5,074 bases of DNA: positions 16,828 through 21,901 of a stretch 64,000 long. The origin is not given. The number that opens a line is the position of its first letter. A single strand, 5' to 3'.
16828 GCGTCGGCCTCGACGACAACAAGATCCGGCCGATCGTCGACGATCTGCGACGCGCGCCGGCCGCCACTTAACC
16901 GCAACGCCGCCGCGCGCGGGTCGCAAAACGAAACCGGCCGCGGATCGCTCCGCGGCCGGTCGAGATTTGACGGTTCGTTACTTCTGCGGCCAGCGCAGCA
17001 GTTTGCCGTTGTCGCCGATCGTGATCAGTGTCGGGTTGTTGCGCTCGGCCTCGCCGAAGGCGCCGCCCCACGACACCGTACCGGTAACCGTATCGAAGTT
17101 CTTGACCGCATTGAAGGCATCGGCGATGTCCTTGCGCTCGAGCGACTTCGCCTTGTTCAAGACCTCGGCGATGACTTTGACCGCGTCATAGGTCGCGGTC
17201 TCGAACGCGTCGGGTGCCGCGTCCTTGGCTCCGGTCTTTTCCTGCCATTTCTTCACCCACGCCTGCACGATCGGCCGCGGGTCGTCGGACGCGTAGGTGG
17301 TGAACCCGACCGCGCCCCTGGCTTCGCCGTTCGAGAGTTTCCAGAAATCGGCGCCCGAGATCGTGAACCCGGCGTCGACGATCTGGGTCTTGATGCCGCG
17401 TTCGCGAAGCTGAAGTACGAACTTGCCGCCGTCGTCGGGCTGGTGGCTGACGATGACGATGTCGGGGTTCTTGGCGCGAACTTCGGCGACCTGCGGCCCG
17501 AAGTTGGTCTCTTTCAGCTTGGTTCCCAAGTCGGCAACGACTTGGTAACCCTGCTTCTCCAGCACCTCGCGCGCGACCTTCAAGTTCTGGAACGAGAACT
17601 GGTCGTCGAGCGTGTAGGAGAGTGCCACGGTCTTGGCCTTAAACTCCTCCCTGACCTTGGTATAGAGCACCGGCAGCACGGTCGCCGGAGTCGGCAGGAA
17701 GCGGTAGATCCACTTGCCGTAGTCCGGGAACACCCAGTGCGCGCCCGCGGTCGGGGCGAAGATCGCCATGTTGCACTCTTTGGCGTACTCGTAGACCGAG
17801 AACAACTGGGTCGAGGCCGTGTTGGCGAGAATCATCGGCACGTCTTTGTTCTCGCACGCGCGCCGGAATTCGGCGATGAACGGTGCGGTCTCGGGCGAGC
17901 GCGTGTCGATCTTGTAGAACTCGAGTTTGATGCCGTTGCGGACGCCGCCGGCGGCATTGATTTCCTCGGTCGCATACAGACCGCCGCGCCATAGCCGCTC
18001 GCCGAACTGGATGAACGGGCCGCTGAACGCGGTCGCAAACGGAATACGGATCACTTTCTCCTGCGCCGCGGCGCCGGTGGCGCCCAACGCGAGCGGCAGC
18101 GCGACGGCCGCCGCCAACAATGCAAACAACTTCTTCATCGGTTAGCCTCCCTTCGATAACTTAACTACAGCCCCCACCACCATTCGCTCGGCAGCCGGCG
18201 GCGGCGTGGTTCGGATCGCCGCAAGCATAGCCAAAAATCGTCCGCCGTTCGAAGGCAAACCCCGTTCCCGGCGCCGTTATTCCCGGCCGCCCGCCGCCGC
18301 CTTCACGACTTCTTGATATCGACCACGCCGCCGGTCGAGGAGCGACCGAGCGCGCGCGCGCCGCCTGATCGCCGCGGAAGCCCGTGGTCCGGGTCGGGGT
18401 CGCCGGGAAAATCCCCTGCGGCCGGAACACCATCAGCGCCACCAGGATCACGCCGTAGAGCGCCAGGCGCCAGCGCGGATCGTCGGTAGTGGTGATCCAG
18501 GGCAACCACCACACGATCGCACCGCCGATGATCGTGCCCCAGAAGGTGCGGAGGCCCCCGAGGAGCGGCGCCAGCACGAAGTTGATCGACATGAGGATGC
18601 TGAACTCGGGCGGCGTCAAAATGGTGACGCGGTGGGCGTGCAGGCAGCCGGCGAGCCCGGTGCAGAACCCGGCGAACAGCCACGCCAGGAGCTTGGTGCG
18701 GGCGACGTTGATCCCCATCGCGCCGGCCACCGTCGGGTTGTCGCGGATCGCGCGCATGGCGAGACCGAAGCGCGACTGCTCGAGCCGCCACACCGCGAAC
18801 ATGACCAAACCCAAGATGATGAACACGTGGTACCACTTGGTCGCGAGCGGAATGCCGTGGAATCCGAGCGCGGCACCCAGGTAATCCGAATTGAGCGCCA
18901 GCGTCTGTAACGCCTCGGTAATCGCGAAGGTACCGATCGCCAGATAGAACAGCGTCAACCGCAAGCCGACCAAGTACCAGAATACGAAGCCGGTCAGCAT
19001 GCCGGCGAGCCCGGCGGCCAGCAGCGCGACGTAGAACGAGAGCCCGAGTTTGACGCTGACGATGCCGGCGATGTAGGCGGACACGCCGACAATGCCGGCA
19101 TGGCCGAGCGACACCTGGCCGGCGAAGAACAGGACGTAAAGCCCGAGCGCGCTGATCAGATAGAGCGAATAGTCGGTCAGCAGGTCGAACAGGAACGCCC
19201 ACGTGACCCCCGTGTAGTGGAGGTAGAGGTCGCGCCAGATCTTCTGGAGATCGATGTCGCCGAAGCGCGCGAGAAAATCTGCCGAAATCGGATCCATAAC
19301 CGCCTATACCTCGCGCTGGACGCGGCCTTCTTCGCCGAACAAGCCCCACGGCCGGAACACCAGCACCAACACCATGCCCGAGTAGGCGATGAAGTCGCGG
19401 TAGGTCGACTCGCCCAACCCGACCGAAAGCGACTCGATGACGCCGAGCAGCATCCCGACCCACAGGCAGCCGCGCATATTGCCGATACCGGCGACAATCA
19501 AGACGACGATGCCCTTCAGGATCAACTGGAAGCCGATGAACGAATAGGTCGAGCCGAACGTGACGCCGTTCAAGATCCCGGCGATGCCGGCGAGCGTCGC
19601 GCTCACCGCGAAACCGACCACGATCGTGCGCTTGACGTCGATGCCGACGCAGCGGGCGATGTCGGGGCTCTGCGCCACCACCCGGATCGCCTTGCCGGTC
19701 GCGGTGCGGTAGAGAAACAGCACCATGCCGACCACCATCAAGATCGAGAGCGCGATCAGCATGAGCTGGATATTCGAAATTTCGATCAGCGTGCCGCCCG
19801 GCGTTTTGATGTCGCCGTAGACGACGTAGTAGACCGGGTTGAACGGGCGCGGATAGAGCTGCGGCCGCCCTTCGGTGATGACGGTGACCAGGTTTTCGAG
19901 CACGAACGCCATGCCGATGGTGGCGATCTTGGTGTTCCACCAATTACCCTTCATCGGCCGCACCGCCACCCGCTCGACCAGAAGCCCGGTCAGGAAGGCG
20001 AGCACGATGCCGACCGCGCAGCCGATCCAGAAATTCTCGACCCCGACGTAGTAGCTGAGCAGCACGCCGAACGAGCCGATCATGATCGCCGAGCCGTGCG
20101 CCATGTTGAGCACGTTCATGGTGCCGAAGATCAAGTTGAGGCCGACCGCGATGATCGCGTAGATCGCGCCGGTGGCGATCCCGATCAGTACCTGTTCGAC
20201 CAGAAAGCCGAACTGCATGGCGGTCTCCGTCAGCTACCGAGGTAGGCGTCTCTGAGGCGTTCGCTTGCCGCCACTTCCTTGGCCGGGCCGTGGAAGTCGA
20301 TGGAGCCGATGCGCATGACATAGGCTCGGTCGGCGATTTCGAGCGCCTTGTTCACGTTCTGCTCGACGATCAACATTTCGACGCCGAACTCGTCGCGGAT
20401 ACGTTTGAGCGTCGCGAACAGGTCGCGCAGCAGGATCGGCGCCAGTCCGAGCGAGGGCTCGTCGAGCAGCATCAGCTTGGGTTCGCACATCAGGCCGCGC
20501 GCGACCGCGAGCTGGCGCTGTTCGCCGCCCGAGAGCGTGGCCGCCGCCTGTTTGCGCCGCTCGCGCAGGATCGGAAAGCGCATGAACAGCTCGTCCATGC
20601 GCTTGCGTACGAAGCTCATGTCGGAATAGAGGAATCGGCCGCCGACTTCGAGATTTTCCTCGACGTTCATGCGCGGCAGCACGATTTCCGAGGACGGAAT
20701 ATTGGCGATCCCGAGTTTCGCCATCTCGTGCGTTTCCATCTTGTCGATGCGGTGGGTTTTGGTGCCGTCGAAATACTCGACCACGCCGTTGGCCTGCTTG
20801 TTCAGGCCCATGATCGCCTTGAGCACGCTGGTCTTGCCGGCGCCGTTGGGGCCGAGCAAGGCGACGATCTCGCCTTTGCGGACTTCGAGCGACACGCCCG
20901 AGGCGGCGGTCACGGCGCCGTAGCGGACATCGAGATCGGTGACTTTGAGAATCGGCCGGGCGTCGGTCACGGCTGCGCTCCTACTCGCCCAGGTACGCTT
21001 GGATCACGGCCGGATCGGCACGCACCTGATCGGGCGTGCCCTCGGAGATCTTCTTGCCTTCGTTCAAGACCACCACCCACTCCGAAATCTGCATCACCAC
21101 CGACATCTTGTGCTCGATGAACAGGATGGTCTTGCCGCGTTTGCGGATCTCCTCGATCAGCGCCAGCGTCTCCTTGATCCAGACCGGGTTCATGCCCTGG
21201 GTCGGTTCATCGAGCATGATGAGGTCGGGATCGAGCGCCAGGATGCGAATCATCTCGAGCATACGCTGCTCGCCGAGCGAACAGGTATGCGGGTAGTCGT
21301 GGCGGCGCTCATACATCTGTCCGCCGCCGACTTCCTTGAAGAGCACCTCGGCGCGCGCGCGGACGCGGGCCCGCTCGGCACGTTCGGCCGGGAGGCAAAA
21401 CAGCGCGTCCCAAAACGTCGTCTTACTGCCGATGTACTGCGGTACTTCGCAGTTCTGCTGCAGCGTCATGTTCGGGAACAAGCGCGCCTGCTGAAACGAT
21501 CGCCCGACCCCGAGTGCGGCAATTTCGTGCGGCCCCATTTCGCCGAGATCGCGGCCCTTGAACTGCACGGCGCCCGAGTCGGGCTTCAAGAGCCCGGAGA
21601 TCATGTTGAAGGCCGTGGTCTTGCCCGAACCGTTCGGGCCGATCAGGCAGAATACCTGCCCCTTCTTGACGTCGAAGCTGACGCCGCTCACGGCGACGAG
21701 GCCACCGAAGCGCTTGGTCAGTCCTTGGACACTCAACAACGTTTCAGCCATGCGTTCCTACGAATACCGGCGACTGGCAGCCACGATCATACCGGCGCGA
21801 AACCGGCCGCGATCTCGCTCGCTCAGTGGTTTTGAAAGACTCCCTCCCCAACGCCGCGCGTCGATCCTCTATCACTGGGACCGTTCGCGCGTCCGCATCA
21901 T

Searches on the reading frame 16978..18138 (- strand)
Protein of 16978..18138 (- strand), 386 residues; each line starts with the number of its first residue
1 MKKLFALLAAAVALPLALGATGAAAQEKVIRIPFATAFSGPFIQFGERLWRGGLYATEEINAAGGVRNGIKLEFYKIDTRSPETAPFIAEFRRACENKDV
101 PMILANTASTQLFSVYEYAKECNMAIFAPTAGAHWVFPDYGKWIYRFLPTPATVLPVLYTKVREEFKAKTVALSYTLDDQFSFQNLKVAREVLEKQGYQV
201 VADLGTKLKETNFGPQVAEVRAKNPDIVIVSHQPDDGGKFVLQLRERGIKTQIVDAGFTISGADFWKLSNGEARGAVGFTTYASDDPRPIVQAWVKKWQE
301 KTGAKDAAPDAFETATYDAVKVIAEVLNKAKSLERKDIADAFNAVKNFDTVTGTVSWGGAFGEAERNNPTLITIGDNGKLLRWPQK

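Call 10: search_protein_families(library=pfam, proteins=[window:16978-18138:-], max_evalue=0.0001)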
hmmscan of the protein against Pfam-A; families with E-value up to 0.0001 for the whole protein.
window:16978-18138:- (386 aa): 3 families
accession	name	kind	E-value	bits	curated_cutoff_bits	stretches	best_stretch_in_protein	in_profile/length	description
PF13458.12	Peripla_BP_6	-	6.1e-50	171.2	31.7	1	30-366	2-331/343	Periplasmic binding protein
PF13433.12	Peripla_BP_5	-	2.8e-18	66.6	27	1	39-356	10-319/363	Periplasmic binding protein domain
PF01094.35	ANF_receptor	-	1.1e-09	38.2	25.4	1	55-336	8-299/353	Receptor family ligand binding region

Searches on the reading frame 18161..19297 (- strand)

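Call 10: search_protein_families(library=pfam, proteins=[window:18161-19297:-], max_evalue=0.0001)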
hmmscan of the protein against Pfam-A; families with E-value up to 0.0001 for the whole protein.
window:18161-19297:- (378 aa): 1 family
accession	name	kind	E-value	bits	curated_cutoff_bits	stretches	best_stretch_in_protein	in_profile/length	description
PF02653.21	BPD_transp_2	-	1.5e-34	119.8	26.8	1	36-288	2-268/269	Branched-chain amino acid transport system / permease component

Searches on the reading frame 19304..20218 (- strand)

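Call 10: search_protein_families(library=pfam, proteins=[window:19304-20218:-], max_evalue=0.0001)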
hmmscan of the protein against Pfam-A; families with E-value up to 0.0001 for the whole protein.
window:19304-20218:- (304 aa): 1 family
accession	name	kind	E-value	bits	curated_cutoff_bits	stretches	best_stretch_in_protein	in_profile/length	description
PF02653.21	BPD_transp_2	-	1.1e-40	140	26.8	1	11-286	3-269/269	Branched-chain amino acid transport system / permease component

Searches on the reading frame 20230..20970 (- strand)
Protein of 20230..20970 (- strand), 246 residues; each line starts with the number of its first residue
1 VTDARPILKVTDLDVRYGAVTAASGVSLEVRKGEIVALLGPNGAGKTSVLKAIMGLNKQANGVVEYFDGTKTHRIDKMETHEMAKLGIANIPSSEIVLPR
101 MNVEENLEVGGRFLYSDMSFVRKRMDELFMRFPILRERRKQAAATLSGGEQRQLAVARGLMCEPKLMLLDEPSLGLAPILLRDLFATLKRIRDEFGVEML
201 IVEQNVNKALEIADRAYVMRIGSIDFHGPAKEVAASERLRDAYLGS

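Call 10: search_protein_families(library=pfam, proteins=[window:20230-20970:-], max_evalue=0.0001)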
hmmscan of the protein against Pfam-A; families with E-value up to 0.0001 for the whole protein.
window:20230-20970:- (246 aa): 2 families
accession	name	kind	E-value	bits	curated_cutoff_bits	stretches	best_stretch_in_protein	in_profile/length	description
PF00005.33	ABC_tran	-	4.2e-28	99.1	25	1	25-173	3-136/137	ABC transporter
PF13304.12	AAA_21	-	6.7e-08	33.4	27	0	35-54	1-20/304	AAA domain, putative AbiEii toxin, Type IV TA system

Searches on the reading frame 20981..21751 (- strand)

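Call 10: search_protein_families(library=pfam, proteins=[window:20981-21751:-], max_evalue=0.0001)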
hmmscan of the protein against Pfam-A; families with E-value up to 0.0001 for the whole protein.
window:20981-21751:- (256 aa): 3 families
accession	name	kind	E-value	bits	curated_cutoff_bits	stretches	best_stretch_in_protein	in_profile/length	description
PF00005.33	ABC_tran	-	1.4e-30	107.1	25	1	22-185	2-137/137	ABC transporter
PF12399.14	BCA_ABC_TP_C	-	1.5e-12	47.3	25.5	1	233-256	1-24/27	Branched-chain amino acid ATP-binding cassette transporter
PF13304.12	AAA_21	-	9e-10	39.5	27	0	34-86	2-54/304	AAA domain, putative AbiEii toxin, Type IV TA system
